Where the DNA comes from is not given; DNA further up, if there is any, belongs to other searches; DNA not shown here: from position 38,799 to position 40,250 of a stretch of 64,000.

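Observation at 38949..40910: Tandem LicD paralogs: a LicD-like domain with a degenerated acidic motif fused to a TagD-like cytidylyltransferase, followed by a canonical LicD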

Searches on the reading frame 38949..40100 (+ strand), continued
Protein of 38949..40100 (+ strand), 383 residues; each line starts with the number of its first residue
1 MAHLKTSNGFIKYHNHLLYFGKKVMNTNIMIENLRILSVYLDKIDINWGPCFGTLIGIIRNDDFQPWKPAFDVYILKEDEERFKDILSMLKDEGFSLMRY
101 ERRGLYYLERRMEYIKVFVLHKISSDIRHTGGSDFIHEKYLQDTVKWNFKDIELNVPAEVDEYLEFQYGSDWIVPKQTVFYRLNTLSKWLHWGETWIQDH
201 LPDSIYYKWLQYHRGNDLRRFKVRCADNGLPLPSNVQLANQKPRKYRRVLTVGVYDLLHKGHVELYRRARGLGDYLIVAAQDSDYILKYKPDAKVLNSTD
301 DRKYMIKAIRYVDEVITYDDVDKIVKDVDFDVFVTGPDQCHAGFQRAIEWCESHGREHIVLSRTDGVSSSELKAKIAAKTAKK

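Call 64: search_protein_families(library=pfam, proteins=[L060:11164-12351:+, L060:12683-13753:+, L065:11300-12622:+, L068:11167-12057:+, L068:12038-12907:+, L090:11185-12087:+, L090:12181-13146:+, L105:11156-12049:+, L105:12055-13122:+, L108:14949-16220:+], max_evalue=0.01)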
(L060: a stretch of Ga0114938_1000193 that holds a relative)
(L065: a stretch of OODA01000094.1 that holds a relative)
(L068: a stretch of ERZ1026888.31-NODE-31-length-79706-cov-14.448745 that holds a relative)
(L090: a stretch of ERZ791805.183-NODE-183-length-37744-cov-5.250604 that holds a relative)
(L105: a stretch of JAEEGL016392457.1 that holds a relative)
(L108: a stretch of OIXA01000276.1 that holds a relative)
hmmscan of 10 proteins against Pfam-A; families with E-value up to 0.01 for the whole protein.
L060:11164-12351:+ (396 aa): 6 families
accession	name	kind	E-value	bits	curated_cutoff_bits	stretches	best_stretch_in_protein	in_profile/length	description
PF13692.12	Glyco_trans_1_4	-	3.8e-18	66.6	27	1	232-359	3-139/142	Glycosyl transferases group 1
PF00534.26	Glycos_transf_1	-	1e-16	61.4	26.4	1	226-375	10-171/172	Glycosyl transferases group 1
PF13439.12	Glyco_transf_4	-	9e-14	52.3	28.5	1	24-216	12-169/170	Glycosyltransferase Family 4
PF20706.3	GT4-conflict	-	0.00011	21.8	26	1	285-336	269-320/385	Family 4 Glycosyltransferase in conflict systems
PF13524.12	Glyco_trans_1_2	-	0.00028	21.3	25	1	258-335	13-88/144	Glycosyl transferase-like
PF13579.12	Glyco_trans_4_4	-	0.006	17.4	29.7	0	87-133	68-109/158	Glycosyl transferase 4-like domain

L060:12683-13753:+ (357 aa): 15 families
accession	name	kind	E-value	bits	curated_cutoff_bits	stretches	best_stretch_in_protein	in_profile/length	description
PF02719.21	Polysacc_synt_2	-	8.5e-102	340.7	20.2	1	9-290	1-291/293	Polysaccharide biosynthesis protein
PF01370.27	Epimerase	-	8e-25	88.1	20.9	1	10-222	2-234/240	NAD dependent epimerase/dehydratase family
PF08485.16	Polysacc_syn_2C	-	2.8e-23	81.8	25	1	293-340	1-48/48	Polysaccharide biosynthesis protein C-terminal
PF01073.25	3Beta_HSD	-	2e-15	57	22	1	10-132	1-122/280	3-beta hydroxysteroid dehydrogenase/isomerase family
PF16363.11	GDP_Man_Dehyd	-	6.4e-14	52.6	27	1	10-257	1-280/332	GDP-mannose 4,6 dehydratase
PF13460.12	NAD_binding_10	-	5.1e-12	46.5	27.2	1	13-150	1-124/184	NAD(P)H-binding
PF05368.20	NmrA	-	3.4e-09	37.1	27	1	6-200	2-183/298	NmrA-like family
PF07993.18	NAD_binding_4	-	5.6e-06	26.1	20.1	1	11-144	1-154/258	Male sterility protein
PF04321.23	RmlD_sub_bind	-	6.7e-05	22.5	27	1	9-127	3-102/287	RmlD substrate binding domain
PF08659.16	KR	-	0.0004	20.8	22.6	1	9-52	3-46/180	KR domain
PF00106.31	adh_short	-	0.00094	19.2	26.6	1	7-76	1-71/195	short chain dehydrogenase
PF03807.23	F420_oxidored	-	0.0014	19.6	21.6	1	14-89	6-73/94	NADP oxidoreductase coenzyme F420-dependent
PF03435.24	Sacchrp_dh_NADP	-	0.0022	18.7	25.1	1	10-83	2-76/129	Saccharopine dehydrogenase NADP binding domain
PF01210.29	NAD_Gly3P_dh_N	-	0.0058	17.1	23.1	0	14-83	6-77/158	NAD-dependent glycerol-3-phosphate dehydrogenase N-terminus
PF01488.26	Shikimate_DH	-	0.0064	17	24.3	0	6-84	13-84/138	Shikimate / quinate 5-dehydrogenase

L065:11300-12622:+ (441 aa): 12 families
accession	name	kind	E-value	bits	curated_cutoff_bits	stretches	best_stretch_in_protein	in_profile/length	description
PF03721.20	UDPG_MGDP_dh_N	-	1.7e-34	119.5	27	1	8-173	2-175/187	UDP-glucose/GDP-mannose dehydrogenase family, NAD binding domain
PF00984.24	UDPG_MGDP_dh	-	4.5e-27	94.4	25.4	1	227-316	2-93/94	UDP-glucose/GDP-mannose dehydrogenase family, central domain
PF03720.21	UDPG_MGDP_dh_C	-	5.9e-12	46.3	30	1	352-428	1-80/103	UDP-glucose/GDP-mannose dehydrogenase family, UDP binding domain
PF01210.29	NAD_Gly3P_dh_N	-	1.7e-06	28.5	23.1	1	8-90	1-80/158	NAD-dependent glycerol-3-phosphate dehydrogenase N-terminus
PF02737.24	3HCDH_N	-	1.2e-05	25.7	22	1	8-98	1-97/180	3-hydroxyacyl-CoA dehydrogenase, NAD binding domain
PF03807.23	F420_oxidored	-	0.00013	23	21.6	1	8-89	1-69/94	NADP oxidoreductase coenzyme F420-dependent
PF02254.24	TrkA_N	-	0.00028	21.6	23.8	1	9-47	1-40/116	TrkA-N domain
PF03446.21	NAD_binding_2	-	0.00055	20.4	21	1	8-143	1-113/161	NAD binding domain of 6-phosphogluconate dehydrogenase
PF02056.22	Glyco_hydro_4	-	0.0012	18.9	23.2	1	9-88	4-82/183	Family 4 glycosyl hydrolase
PF01118.30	Semialdhyde_dh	-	0.0021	18.9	26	0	8-91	1-78/121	Semialdehyde dehydrogenase, NAD binding domain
PF02558.23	ApbA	-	0.0025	17.9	22.2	1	9-87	1-74/150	Ketopantoate reductase PanE/ApbA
PF00056.29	Ldh_1_N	-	0.0048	17.4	27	0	7-91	1-81/141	lactate/malate dehydrogenase, NAD binding domain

L068:11167-12057:+ (297 aa): 0 families

L068:12038-12907:+ (290 aa): 1 family
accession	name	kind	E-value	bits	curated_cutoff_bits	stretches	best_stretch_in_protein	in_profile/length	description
PF01416.25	PseudoU_synth_1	-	5.2e-36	123.8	23.3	2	188-290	1-107/108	tRNA pseudouridine synthase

L090:11185-12087:+ (301 aa): 6 families
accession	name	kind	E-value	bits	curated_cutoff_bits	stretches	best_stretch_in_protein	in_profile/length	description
PF01370.27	Epimerase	-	9.2e-25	87.9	20.9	1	7-218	1-240/240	NAD dependent epimerase/dehydratase family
PF16363.11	GDP_Man_Dehyd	-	2.6e-16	60.4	27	1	55-292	75-321/332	GDP-mannose 4,6 dehydratase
PF07993.18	NAD_binding_4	-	1.5e-13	50.9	20.1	1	51-205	84-249/258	Male sterility protein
PF04321.23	RmlD_sub_bind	-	6.9e-13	48.7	27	1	6-181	2-170/287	RmlD substrate binding domain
PF01073.25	3Beta_HSD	-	9.7e-10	38.4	22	1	54-203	65-223/280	3-beta hydroxysteroid dehydrogenase/isomerase family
PF13460.12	NAD_binding_10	-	0.0047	17.2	27.2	1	54-166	59-150/184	NAD(P)H-binding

L090:12181-13146:+ (322 aa): 1 family
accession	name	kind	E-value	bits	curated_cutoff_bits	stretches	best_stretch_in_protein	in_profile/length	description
PF14907.12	NTP_transf_5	-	1.6e-31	110.2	31.2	1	5-243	3-244/249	Uncharacterised nucleotidyltransferase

L105:11156-12049:+ (298 aa): 6 families
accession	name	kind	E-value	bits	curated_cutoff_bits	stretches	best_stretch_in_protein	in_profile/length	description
PF01370.27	Epimerase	-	6.3e-25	88.4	20.9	1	5-215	2-240/240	NAD dependent epimerase/dehydratase family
PF16363.11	GDP_Man_Dehyd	-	5e-16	59.5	27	1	52-289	75-321/332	GDP-mannose 4,6 dehydratase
PF07993.18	NAD_binding_4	-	3.6e-12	46.4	20.1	1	51-203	87-250/258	Male sterility protein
PF04321.23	RmlD_sub_bind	-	9.3e-12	45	27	1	3-177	2-169/287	RmlD substrate binding domain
PF01073.25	3Beta_HSD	-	2.6e-10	40.2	22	1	44-200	58-223/280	3-beta hydroxysteroid dehydrogenase/isomerase family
PF02719.21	Polysacc_synt_2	-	0.00077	19.2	20.2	1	51-105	76-128/293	Polysaccharide biosynthesis protein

L105:12055-13122:+ (356 aa): 2 families
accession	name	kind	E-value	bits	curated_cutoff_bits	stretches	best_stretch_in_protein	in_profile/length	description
PF00149.33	Metallophos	-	2.4e-09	38.4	21.5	1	70-275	4-190/191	Calcineurin-like phosphoesterase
PF12850.12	Metallophos_2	-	0.0018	18.7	27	0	72-192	6-60/154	Calcineurin-like phosphoesterase superfamily domain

L108:14949-16220:+ (424 aa): 2 families
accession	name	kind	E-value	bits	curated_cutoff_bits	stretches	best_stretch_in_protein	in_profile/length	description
PF03092.22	BT1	-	2.9e-06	26.7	22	1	26-126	10-114/432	BT1 family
PF07690.21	MFS_1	-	0.00012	21.6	33.4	1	15-353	5-320/347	Major Facilitator Superfamily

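Call 75: search_protein_families(library=pfam, proteins=[L105:459-1892:+, L105:1900-2763:+, L105:2904-4091:+, L105:4157-5245:+, L105:5248-6447:+, L105:6469-7689:+, L105:7710-8882:+, L105:13125-13643:+, L105:13630-14667:+, L105:15253-16326:+], max_evalue=0.001)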
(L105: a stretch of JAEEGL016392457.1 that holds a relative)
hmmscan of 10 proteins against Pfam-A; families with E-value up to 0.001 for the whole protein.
L105:459-1892:+ (478 aa): 2 families
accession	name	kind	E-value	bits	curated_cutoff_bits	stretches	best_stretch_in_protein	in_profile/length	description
PF01943.22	Polysacc_synt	-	6.2e-21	75.5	28.2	1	6-279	1-273/274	Polysaccharide biosynthesis protein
PF13440.11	Polysacc_synt_3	-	7.5e-14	52.1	23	1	34-322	5-286/293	Polysaccharide biosynthesis protein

L105:1900-2763:+ (288 aa): 1 family
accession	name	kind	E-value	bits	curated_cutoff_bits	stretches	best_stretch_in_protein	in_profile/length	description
PF01757.29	Acyl_transf_3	-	5.6e-19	68.8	31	1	10-284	2-292/326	Acyltransferase domain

L105:2904-4091:+ (396 aa): 0 families

L105:4157-5245:+ (363 aa): 11 families
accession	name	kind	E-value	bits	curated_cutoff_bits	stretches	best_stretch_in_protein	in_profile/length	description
PF02719.21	Polysacc_synt_2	-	8.6e-104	347.3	20.2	1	9-297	1-291/293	Polysaccharide biosynthesis protein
PF01370.27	Epimerase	-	3.3e-25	89.3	20.9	1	10-229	2-234/240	NAD dependent epimerase/dehydratase family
PF08485.16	Polysacc_syn_2C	-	3.6e-20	71.8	25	1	300-346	1-48/48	Polysaccharide biosynthesis protein C-terminal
PF16363.11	GDP_Man_Dehyd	-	1.1e-17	65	27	1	10-263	1-279/332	GDP-mannose 4,6 dehydratase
PF01073.25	3Beta_HSD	-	2e-13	50.5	22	1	10-139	1-122/280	3-beta hydroxysteroid dehydrogenase/isomerase family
PF13460.12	NAD_binding_10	-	3.2e-09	37.4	27.2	1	13-160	1-127/184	NAD(P)H-binding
PF07993.18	NAD_binding_4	-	4.1e-07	29.8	20.1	1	11-152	1-155/258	Male sterility protein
PF05368.20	NmrA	-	1.7e-06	28.3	27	1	6-218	2-195/298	NmrA-like family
PF08659.16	KR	-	4.7e-06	27.1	22.6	1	9-77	3-70/180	KR domain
PF04321.23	RmlD_sub_bind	-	0.00016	21.3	27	1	9-134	3-102/287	RmlD substrate binding domain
PF00106.31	adh_short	-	0.00088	19.2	26.6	0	7-104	1-99/195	short chain dehydrogenase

L105:5248-6447:+ (400 aa): 4 families
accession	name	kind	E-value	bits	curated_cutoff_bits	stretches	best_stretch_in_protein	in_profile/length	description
PF14667.12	Polysacc_synt_C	-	1.5e-42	144.7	28.7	1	284-396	2-111/111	Polysaccharide biosynthesis C-terminal domain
PF01370.27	Epimerase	-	3.3e-18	66.4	20.9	1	3-201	1-227/240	NAD dependent epimerase/dehydratase family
PF07993.18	NAD_binding_4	-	0.00025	20.7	20.1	0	101-150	161-209/258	Male sterility protein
PF04321.23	RmlD_sub_bind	-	0.00036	20.1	27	0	1-64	1-59/287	RmlD substrate binding domain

L105:6469-7689:+ (407 aa): 4 families
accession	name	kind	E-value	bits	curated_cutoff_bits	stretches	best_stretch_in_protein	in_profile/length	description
PF13439.12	Glyco_transf_4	-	3.8e-13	50.2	28.5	1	30-192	17-165/170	Glycosyltransferase Family 4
PF13579.12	Glyco_trans_4_4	-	6.9e-13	49.7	29.7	1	30-192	16-158/158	Glycosyl transferase 4-like domain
PF00534.26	Glycos_transf_1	-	9.4e-08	32.2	26.4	1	207-377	4-171/172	Glycosyl transferases group 1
PF13692.12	Glyco_trans_1_4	-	9.6e-06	26.3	27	1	236-363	20-141/142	Glycosyl transferases group 1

L105:7710-8882:+ (391 aa): 1 family
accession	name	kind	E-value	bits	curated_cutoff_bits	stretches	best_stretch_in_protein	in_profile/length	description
PF04464.20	Glyphos_transf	-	1.3e-82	278.1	22.1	1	34-361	5-338/367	CDP-Glycerol:Poly(glycerophosphate) glycerophosphotransferase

L105:13125-13643:+ (173 aa): 0 families

L105:13630-14667:+ (346 aa): 1 family
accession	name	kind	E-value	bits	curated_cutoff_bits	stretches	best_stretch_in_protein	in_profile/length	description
PF14907.12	NTP_transf_5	-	6.8e-30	104.9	31.2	1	28-262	2-240/249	Uncharacterised nucleotidyltransferase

L105:15253-16326:+ (358 aa): 0 families

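Call 78: search_protein_families(library=pfam, proteins=[L060:116-1129:+, L060:1139-1783:+, L060:2304-3008:+, L060:3015-4217:+, L060:4228-5358:+, L060:5365-7173:+, L060:13774-14973:+, L060:14978-16159:+, L068:2556-5465:+, L068:5839-7803:+], max_evalue=0.001)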
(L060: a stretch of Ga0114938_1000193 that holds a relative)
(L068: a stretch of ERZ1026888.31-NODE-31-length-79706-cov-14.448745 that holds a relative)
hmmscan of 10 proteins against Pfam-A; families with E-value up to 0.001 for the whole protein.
L060:116-1129:+ (338 aa): 2 families
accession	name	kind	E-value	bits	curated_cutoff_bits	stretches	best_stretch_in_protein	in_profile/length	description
PF00288.32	GHMP_kinases_N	-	3.8e-13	49.9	22.3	1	82-156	14-87/87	GHMP kinases N terminal domain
PF08544.19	GHMP_kinases_C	-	5.4e-08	33.6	21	1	234-304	8-79/85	GHMP kinases C terminal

L060:1139-1783:+ (215 aa): 2 families
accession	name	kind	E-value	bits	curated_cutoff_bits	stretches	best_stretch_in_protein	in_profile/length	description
PF13580.11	SIS_2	-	5.1e-17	62.6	27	2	96-169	65-138/138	SIS domain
PF01380.27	SIS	-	2.6e-10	40.7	25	1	126-191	45-110/131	SIS domain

L060:2304-3008:+ (235 aa): 2 families
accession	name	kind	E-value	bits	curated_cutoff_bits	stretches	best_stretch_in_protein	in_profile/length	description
PF00483.29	NTP_transferase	-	3.2e-23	83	21.2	1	3-230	2-241/245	Nucleotidyl transferase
PF12804.13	NTP_transf_3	-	3.2e-11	44.1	27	1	3-119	1-106/160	MobA-like NTP transferase domain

L060:3015-4217:+ (401 aa): 0 families

L060:4228-5358:+ (377 aa): 3 families
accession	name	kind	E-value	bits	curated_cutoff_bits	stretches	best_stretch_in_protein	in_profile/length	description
PF00534.26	Glycos_transf_1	-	2.2e-25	89.6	26.4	1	190-299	13-125/172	Glycosyl transferases group 1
PF13692.12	Glyco_trans_1_4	-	3.3e-20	73.2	27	1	193-299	2-109/142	Glycosyl transferases group 1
PF13439.12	Glyco_transf_4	-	0.00054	20.5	28.5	1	21-170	10-167/170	Glycosyltransferase Family 4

L060:5365-7173:+ (603 aa): 3 families
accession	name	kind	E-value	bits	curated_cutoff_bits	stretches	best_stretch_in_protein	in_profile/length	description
PF00884.28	Sulfatase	-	1.2e-25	90.9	25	2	314-480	143-300/301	Sulfatase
PF01663.27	Phosphodiest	-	6.7e-09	36.2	23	1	363-429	183-224/342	Type I phosphodiesterase / nucleotide pyrophosphatase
PF16347.10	SGSH_C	-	6.5e-07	30.1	29.3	1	443-584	13-150/154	N-sulphoglucosamine sulphohydrolase, C-terminal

L060:13774-14973:+ (400 aa): 4 families
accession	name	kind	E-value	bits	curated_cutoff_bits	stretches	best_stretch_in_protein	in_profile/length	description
PF14667.12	Polysacc_synt_C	-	1.5e-45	154.3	28.7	1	285-395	2-111/111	Polysaccharide biosynthesis C-terminal domain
PF01370.27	Epimerase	-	1.3e-20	74.2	20.9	1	3-200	1-225/240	NAD dependent epimerase/dehydratase family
PF07993.18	NAD_binding_4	-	0.00022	20.9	20.1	0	116-151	174-209/258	Male sterility protein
PF04321.23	RmlD_sub_bind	-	0.00023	20.8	27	0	1-22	1-22/287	RmlD substrate binding domain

L060:14978-16159:+ (394 aa): 1 family
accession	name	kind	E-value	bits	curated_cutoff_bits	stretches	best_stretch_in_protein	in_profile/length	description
PF02350.25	Epimerase_2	-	1.4e-77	261.3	30.6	1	42-379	7-346/347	UDP-N-acetylglucosamine 2-epimerase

L068:2556-5465:+ (970 aa): 2 families
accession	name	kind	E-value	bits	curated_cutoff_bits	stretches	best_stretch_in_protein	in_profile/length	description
PF25275.1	Golvesin_C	-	3.3e-23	82.6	31.6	1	282-381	33-130/132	Golvesin C-terminal domain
PF00041.27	fn3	-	6.8e-10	39.5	25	1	596-682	2-82/84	Fibronectin type III domain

L068:5839-7803:+ (655 aa): 3 families
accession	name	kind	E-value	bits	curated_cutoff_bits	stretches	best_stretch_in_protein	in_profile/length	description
PF08497.15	Radical_SAM_N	-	1.3e-133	445.4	25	1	9-309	1-301/301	Radical SAM N-terminal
PF11842.13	DUF3362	-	2.1e-10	41.5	27.6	1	533-603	1-76/151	Domain of unknown function (DUF3362)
PF04055.27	Radical_SAM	-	1.3e-05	25.9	29.5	1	310-484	1-131/166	Radical SAM superfamily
